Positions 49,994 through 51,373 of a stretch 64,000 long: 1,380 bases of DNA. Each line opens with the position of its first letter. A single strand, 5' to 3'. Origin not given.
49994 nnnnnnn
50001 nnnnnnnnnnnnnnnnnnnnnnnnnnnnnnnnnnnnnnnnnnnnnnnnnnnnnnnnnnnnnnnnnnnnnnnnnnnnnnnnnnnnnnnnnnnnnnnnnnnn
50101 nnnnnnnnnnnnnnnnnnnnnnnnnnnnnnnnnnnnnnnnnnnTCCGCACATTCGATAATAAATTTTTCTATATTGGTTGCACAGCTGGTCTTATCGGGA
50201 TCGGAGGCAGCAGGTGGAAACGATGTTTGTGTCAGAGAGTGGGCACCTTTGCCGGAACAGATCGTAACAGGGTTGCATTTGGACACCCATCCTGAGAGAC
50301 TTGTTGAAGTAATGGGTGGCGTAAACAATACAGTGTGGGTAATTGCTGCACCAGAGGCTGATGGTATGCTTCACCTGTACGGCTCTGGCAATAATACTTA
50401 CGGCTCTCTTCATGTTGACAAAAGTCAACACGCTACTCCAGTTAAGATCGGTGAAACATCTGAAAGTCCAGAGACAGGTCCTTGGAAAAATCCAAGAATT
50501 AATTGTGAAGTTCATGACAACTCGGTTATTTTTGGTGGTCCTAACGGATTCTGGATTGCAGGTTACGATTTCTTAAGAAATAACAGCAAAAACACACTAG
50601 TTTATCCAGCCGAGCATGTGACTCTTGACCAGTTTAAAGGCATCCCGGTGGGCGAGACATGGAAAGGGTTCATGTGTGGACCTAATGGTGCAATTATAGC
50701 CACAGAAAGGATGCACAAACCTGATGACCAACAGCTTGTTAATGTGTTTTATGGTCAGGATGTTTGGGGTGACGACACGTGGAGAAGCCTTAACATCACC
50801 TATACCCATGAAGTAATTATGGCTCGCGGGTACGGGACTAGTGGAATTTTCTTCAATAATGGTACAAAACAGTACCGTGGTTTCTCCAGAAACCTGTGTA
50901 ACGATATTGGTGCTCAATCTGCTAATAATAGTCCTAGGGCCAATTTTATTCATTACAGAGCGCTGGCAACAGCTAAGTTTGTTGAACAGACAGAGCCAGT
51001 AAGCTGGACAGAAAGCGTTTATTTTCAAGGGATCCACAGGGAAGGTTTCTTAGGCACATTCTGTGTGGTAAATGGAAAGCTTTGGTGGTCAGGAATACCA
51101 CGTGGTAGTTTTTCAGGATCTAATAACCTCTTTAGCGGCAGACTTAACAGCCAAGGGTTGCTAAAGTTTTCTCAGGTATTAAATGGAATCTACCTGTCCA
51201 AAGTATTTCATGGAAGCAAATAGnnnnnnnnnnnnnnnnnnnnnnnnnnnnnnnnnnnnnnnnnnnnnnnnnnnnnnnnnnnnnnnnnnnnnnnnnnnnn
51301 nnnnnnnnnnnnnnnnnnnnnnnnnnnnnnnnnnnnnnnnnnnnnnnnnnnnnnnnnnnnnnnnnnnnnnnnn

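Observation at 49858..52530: Tail fibre gene split across three overlapping reading frames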

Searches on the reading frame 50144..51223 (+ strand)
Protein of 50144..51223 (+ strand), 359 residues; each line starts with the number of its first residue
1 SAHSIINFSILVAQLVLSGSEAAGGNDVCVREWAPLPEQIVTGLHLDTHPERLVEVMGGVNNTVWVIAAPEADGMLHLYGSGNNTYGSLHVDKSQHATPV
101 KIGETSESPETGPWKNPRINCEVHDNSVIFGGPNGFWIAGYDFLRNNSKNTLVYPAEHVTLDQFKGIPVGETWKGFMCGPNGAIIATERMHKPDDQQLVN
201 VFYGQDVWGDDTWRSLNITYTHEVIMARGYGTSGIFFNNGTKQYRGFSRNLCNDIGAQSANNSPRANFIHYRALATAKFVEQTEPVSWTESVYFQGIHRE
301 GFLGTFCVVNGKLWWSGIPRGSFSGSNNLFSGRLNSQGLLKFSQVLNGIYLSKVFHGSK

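Call 23: search_protein_families(library=phrogs, proteins=[window:50144-51223:+], max_evalue=0.001)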
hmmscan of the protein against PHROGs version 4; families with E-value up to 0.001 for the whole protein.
window:50144-51223:+ (359 aa): 2 families
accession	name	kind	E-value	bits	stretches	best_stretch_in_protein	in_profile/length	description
phrog_15684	-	unknown function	1.1e-226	756.4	1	16-341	111-436/1878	-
phrog_11922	-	tail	5.6e-09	36.2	1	24-100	109-176/870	tail protein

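Call 68: predict_structure(alignment_id=A2)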
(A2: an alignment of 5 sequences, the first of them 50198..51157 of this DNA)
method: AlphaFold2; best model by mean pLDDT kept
length: 320 residues; sequences in the alignment: 5
mean_pLDDT: 31.5   pTM: 0.24
mean pLDDT of the five models: 31.5, 30.9, 29.1, 28.9, 28.6
residues with pLDDT >= 90: 0; 70-90: 0; 50-70: 3; < 50: 317
segments of 3 or more residues with pLDDT < 50: 1-19, 21-23, 25-27, 29-320
pLDDT, mean of each block of 10 residues (from residue 1): 23 34 49 41 36 47 40 40 29 29 34 30 23 23 36 36 32 32 41 40 30 25 23 20 23 20 23 27 33 33 29 26
secondary structure, 60 per line:
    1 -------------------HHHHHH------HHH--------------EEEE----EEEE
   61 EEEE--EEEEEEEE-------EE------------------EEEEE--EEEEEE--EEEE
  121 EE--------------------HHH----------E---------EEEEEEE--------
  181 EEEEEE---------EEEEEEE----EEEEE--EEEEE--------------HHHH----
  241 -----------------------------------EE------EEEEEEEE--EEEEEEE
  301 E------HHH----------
elements in order: H20-25 E49-52 E57-64 E67-74 E102-106 E109-114 E117-122 E166-172 E181-186 E196-202 E207-211 E214-218 H233-236 E284-291 E294-301
